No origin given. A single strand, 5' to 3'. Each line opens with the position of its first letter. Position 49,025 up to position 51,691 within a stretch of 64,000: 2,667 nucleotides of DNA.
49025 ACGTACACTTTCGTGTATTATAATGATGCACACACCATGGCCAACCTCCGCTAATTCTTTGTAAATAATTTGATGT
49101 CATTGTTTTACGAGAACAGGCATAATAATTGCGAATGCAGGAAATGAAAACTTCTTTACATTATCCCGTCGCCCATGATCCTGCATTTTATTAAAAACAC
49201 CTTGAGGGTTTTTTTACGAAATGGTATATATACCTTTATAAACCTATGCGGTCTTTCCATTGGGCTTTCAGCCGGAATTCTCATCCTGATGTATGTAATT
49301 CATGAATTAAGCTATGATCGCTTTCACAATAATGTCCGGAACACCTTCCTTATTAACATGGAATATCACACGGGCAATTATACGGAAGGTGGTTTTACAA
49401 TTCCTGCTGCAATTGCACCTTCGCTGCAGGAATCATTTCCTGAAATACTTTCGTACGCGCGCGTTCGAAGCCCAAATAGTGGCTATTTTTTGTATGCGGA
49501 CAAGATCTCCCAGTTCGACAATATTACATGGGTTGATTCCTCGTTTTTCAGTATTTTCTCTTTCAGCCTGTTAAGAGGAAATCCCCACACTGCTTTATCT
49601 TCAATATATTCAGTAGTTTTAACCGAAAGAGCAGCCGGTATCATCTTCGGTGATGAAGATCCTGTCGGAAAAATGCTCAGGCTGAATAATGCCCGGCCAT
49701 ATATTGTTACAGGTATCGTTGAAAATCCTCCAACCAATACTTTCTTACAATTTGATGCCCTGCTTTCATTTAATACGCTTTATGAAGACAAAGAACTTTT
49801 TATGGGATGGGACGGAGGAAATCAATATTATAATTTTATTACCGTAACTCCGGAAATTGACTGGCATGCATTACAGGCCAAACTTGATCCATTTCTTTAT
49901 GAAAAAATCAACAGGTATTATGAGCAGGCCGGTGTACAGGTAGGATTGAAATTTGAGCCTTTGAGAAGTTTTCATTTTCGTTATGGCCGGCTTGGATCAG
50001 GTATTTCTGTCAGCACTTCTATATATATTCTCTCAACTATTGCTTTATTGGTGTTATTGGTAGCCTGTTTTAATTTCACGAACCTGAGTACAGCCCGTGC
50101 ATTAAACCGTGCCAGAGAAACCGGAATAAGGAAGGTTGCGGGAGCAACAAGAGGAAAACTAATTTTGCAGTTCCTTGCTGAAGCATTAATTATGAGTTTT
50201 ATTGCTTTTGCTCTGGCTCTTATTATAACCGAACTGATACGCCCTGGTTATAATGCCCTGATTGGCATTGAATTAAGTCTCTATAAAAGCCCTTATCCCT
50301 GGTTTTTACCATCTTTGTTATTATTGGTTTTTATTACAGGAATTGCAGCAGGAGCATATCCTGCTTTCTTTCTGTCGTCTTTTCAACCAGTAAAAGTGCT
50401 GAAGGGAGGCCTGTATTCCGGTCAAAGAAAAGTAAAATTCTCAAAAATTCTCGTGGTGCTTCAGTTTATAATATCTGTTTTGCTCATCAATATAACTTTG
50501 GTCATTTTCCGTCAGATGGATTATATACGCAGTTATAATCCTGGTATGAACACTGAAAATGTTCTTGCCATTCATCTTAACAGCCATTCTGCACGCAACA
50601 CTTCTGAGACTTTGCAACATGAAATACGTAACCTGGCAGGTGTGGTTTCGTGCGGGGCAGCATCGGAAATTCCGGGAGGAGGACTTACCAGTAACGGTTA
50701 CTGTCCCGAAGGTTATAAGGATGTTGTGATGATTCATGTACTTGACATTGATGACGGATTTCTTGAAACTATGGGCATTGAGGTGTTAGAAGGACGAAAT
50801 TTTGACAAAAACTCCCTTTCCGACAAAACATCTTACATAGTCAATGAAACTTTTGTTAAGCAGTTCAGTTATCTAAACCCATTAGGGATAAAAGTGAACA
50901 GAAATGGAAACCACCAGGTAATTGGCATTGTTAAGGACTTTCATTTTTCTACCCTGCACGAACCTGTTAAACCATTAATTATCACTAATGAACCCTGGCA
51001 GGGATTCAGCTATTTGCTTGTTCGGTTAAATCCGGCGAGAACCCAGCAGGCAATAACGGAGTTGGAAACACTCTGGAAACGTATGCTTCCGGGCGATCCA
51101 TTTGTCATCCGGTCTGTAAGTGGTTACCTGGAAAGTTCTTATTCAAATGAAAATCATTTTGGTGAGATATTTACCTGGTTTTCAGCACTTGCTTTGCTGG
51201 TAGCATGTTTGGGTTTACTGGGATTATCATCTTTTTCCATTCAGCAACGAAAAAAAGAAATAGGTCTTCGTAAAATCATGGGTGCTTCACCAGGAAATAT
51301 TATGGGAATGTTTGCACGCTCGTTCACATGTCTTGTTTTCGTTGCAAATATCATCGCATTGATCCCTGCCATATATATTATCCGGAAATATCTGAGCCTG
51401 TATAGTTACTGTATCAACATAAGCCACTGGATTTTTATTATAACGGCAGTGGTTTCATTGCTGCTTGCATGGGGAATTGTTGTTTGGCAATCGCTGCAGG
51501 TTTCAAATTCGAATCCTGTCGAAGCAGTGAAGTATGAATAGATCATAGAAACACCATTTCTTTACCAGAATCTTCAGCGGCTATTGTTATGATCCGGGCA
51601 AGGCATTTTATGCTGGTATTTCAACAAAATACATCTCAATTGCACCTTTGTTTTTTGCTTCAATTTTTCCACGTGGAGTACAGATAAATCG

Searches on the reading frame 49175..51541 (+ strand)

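Call 3: search_protein_families(library=pfam, proteins=[window:49175-51541:+], max_evalue=0.01)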
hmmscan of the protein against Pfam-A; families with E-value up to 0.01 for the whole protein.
window:49175-51541:+ (788 aa): 2 families
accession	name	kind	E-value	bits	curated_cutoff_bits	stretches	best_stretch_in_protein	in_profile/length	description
PF12704.14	MacB_PCD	-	6.6e-28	98.9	27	2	20-238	1-205/207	MacB-like periplasmic core domain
PF02687.27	FtsX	-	3e-25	89.1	25.5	2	669-781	3-120/120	FtsX-like permease C-terminal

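Call 4: search_protein_families(library=ncbifam, proteins=[window:49175-51541:+], max_evalue=0.01)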
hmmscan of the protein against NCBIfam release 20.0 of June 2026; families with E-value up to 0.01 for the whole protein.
window:49175-51541:+ (788 aa): 4 families
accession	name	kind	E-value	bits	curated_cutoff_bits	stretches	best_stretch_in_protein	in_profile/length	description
TIGR03434.1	ADOP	subfamily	1e-82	278.6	622.3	2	224-787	221-802/803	ADOP family duplicated permease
NF038008.1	ABC_perm_DarB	equivalog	5.5e-35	120.5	700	1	23-777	15-775/777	darobactin export ABC transporter permease subunit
NF007826.0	PRK10535.1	equivalog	2.1e-06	26.3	966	1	284-409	523-645/648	macrolide ABC transporter ATP-binding protein/permease MacB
NF038346.1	FtsX_actino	exception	0.00028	20.4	250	1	287-351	184-248/308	permease-like cell division protein FtsX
